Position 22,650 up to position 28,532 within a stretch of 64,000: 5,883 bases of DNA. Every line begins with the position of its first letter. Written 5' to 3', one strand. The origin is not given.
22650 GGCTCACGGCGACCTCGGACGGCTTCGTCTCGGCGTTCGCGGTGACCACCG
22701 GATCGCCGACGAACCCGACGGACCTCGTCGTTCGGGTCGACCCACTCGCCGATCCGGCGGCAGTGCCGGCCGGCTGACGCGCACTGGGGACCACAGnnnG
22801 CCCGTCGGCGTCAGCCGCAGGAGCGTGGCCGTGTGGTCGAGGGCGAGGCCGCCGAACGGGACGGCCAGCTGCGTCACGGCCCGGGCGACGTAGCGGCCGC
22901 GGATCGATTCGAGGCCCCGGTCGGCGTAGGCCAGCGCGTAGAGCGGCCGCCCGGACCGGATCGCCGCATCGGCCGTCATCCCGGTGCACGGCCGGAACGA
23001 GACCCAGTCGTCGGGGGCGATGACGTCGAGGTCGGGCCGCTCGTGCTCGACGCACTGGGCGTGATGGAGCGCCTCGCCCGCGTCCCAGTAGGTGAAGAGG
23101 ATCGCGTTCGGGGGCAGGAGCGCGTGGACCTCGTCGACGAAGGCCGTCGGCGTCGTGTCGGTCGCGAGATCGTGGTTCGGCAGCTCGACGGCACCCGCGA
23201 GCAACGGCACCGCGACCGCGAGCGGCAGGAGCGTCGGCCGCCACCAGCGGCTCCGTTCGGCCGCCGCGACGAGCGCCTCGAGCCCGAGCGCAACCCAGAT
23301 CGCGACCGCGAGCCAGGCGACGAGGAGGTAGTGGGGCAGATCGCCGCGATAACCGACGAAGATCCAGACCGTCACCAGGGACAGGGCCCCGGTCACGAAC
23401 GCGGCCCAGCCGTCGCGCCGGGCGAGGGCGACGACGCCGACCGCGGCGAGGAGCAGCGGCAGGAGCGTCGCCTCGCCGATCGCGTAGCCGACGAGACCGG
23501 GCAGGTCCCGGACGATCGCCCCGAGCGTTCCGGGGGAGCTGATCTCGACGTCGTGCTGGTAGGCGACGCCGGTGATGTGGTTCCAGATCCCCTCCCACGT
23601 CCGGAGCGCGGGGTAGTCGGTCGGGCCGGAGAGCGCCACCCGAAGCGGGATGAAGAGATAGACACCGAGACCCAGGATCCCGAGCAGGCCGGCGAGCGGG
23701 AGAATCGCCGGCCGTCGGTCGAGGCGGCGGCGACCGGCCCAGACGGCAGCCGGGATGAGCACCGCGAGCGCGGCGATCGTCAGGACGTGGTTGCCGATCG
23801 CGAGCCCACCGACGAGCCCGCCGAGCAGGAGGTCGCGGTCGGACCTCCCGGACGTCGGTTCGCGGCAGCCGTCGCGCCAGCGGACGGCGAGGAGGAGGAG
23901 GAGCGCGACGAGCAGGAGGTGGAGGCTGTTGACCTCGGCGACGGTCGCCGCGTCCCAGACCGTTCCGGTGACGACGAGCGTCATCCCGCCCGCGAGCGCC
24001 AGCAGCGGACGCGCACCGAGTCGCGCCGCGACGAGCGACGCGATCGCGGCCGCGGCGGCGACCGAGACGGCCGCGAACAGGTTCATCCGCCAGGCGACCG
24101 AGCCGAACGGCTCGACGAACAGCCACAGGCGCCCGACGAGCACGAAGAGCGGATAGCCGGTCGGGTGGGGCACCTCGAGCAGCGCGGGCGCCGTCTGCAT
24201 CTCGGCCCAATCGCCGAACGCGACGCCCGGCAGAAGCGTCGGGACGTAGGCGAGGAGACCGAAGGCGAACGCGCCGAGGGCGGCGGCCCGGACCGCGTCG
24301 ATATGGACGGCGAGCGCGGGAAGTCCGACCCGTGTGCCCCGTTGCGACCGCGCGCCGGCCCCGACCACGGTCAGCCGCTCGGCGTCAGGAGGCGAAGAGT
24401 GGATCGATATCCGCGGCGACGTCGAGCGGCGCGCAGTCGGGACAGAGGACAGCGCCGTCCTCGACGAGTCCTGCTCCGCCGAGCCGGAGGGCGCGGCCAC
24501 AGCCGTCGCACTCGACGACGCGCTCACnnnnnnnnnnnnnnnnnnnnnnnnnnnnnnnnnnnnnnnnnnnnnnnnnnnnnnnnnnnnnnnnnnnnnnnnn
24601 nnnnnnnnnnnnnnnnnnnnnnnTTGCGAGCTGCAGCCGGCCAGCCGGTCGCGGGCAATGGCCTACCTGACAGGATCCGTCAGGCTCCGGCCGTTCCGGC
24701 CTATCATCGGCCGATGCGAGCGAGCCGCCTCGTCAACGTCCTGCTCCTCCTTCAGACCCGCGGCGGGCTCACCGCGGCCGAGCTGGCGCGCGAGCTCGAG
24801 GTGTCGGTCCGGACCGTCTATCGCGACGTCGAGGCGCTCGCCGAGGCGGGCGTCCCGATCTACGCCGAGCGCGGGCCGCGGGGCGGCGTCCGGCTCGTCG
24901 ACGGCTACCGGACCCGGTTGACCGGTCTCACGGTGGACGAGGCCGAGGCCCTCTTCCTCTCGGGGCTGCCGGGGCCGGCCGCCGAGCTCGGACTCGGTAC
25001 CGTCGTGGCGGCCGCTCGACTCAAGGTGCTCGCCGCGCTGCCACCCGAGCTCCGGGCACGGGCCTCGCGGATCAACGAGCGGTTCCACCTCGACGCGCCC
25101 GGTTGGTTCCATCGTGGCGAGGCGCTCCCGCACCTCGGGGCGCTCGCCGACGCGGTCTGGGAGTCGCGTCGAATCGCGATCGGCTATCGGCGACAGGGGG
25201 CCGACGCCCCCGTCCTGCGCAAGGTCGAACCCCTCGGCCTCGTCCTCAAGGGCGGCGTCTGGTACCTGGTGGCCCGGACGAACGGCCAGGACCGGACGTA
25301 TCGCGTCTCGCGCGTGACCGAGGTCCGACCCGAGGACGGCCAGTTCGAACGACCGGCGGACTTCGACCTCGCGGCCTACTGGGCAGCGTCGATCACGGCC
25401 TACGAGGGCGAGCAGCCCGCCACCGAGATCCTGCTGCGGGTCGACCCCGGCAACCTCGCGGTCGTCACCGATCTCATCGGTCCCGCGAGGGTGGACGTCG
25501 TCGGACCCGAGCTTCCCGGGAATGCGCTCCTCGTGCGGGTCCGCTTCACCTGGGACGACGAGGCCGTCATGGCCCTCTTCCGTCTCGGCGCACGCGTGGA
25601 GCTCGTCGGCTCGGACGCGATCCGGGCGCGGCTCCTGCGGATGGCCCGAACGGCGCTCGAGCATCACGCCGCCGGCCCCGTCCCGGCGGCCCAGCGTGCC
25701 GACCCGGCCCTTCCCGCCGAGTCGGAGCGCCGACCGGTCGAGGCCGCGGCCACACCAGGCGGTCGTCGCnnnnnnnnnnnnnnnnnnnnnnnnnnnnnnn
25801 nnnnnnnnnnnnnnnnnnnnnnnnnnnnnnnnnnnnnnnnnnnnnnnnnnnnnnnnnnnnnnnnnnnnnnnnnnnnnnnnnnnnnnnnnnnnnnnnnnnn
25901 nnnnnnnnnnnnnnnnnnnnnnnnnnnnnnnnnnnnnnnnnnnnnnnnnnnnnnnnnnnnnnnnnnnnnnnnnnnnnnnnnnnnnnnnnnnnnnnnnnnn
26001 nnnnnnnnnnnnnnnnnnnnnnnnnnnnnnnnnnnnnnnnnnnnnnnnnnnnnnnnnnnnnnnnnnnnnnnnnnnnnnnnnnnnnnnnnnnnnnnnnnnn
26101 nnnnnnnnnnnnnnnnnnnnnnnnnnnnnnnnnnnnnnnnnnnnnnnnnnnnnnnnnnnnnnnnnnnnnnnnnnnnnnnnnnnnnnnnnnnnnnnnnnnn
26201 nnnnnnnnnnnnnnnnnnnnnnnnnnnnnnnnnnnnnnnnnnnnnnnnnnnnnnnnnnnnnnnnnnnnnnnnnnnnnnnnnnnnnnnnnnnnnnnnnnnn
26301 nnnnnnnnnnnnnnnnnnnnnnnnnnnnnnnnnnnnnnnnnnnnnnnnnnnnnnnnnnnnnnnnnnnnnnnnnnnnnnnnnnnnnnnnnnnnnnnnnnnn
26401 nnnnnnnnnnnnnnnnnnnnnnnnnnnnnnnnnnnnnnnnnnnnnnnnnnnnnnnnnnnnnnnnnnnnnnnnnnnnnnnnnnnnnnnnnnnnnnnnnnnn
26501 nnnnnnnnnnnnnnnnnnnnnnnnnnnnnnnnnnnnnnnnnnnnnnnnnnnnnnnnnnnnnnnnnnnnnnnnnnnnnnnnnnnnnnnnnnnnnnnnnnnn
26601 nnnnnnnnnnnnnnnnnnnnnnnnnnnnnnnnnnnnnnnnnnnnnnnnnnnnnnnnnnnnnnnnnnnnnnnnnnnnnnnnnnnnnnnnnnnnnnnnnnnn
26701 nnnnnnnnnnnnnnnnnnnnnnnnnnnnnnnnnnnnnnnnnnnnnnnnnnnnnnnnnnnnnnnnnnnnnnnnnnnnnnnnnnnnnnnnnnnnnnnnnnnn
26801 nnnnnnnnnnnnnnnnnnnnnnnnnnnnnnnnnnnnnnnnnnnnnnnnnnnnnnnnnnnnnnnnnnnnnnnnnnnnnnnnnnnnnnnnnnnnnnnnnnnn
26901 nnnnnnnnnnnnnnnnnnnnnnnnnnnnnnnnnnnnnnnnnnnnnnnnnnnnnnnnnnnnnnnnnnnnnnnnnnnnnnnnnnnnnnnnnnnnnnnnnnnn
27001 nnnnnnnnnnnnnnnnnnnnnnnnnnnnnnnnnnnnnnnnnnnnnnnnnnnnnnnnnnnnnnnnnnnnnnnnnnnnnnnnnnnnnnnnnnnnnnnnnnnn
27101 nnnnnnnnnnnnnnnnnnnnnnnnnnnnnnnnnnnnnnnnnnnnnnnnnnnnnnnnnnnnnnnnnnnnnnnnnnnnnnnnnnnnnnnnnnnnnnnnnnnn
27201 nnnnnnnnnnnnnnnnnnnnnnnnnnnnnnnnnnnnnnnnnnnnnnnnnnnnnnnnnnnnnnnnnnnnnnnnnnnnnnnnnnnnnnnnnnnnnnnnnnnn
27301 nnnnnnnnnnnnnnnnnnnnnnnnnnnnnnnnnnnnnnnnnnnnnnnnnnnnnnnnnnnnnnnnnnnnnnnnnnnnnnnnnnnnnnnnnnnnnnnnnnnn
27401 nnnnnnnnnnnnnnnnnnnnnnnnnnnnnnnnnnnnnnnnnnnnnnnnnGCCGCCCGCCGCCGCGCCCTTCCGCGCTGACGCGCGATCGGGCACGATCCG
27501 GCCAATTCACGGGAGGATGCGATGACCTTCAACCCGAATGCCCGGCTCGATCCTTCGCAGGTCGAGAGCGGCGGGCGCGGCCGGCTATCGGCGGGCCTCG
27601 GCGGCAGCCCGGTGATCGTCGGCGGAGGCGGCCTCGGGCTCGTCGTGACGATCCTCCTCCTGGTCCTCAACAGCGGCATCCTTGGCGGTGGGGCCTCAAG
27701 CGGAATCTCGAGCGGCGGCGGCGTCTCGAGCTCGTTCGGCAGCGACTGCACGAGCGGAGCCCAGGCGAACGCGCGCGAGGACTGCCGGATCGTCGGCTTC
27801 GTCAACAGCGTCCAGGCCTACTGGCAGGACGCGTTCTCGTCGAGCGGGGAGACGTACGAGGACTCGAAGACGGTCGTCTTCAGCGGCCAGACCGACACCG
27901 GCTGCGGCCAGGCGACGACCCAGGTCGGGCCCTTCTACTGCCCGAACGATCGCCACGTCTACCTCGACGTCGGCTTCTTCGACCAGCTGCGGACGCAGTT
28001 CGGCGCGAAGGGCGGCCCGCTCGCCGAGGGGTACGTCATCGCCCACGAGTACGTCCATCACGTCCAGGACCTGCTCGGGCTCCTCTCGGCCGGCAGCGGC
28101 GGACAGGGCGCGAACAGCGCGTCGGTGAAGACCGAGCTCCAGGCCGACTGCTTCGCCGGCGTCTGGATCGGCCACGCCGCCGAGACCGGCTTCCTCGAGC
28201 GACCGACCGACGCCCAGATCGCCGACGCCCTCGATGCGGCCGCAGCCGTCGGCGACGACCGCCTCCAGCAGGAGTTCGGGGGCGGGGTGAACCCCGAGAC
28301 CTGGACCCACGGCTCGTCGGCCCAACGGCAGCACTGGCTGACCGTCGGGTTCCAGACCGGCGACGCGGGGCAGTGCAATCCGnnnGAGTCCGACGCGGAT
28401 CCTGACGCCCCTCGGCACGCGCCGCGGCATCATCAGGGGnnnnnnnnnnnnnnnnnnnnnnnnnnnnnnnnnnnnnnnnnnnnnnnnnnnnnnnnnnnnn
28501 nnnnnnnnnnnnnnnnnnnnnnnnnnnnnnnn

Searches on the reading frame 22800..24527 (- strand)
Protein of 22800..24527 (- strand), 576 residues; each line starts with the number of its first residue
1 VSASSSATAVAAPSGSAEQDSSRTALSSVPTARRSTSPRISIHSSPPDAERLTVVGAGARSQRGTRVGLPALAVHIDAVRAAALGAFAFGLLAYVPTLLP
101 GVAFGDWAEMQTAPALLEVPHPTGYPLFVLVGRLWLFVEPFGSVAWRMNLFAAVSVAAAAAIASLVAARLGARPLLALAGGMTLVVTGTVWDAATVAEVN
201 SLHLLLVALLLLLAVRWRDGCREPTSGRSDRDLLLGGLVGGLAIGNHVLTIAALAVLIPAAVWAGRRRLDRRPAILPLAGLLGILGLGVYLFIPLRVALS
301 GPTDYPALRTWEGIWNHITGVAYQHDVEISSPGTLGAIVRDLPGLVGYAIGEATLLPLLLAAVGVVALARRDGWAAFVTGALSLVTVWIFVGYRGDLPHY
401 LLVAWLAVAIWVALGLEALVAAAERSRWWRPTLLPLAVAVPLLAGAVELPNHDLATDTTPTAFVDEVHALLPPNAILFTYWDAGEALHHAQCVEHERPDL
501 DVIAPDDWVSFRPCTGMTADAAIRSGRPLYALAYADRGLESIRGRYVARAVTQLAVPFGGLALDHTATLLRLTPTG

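Call 53: search_protein_families(library=pfam, proteins=[window:22800-24527:-], max_evalue=0.001)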
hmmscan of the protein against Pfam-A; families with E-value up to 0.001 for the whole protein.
window:22800-24527:- (576 aa): 1 family
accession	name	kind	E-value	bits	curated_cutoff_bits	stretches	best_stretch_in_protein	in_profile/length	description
PF11028.14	TMEM260-like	-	1.3e-24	87.4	24.2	1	106-258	1-167/179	Protein O-mannosyl-transferase TMEM260-like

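Call 54: search_protein_families(library=padloc, proteins=[window:22800-24527:-], max_evalue=0.001)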
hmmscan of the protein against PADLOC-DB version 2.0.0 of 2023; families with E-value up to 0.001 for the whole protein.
window:22800-24527:- (576 aa): 0 families

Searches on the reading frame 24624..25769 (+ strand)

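Call 53: search_protein_families(library=pfam, proteins=[window:24624-25769:+], max_evalue=0.001)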
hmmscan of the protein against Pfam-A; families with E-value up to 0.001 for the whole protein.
window:24624-25769:+ (382 aa): 9 families
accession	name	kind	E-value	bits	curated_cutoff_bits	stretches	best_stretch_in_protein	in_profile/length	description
PF13280.12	WYL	-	1.8e-20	73.2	21.8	1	170-235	2-69/70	WYL domain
PF08279.18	HTH_11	-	3.7e-16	59.2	25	1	39-88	5-53/55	HTH domain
PF12840.13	HTH_20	-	1.7e-07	31.6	27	1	39-76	9-46/51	Helix-turn-helix domain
PF25583.1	WCX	-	3.9e-07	30.8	23.9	1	266-345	2-76/76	WCX domain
PF19187.6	HTH_PafC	-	6.6e-06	26.4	32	1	34-80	4-50/115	PafC helix-turn-helix domain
PF21476.4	PF0610-like_N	-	0.0001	22.9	33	1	42-73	9-39/50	PF0610-like, N-terminal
PF13412.12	HTH_24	-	0.00029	20.8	21.9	1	38-77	7-46/48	Winged helix-turn-helix DNA-binding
PF08220.18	HTH_DeoR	-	0.0004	20.5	21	1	39-77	5-43/57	DeoR-like helix-turn-helix domain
PF13551.12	HTH_29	-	0.00079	19.9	28.1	0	40-77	5-41/64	Winged helix-turn helix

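Call 54: search_protein_families(library=padloc, proteins=[window:24624-25769:+], max_evalue=0.001)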
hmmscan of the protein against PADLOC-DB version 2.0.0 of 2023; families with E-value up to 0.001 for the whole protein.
window:24624-25769:+ (382 aa): 4 families
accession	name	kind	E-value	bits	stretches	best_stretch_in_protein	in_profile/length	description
PDLC01457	WYL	-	1.2e-45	153.9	1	31-329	1-225/229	"CAS-I,CAS-II,CAS-III,CAS-IV,CAS-V,CAS-VI; associated_signaling"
PDLC01652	WYL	-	8.1e-31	105.5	1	168-345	17-162/162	"CAS-I,CAS-II,CAS-III,CAS-IV,CAS-V,CAS-VI; associated_signaling"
PDLC01766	Cas3c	-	4.1e-09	33.2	1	32-276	6-246/1009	-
PDLC01044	Csa3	-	0.00036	18.5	0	37-77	139-178/194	Type I-A associated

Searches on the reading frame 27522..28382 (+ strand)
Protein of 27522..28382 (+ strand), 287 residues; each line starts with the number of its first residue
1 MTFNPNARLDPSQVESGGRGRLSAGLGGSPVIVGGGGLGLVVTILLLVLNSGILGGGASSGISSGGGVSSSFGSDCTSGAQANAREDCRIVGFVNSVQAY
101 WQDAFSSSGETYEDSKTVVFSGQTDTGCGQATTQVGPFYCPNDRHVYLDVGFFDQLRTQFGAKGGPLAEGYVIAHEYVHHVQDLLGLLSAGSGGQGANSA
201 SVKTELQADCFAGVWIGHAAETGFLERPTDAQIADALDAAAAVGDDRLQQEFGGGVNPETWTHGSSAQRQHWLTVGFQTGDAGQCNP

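Call 21: search_protein_families(library=pfam, proteins=[window:27522-28382:+], max_evalue=0.001)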
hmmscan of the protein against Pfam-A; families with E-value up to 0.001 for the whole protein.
window:27522-28382:+ (287 aa): 1 family
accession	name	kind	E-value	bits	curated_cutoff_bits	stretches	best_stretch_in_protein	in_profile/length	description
PF04228.19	Zn_peptidase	-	5.9e-69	233.2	23.2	1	25-286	23-288/290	Putative neutral zinc metallopeptidase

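Call 54: search_protein_families(library=padloc, proteins=[window:27522-28382:+], max_evalue=0.001)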
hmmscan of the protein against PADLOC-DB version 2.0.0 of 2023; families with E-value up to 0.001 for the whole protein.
window:27522-28382:+ (287 aa): 0 families
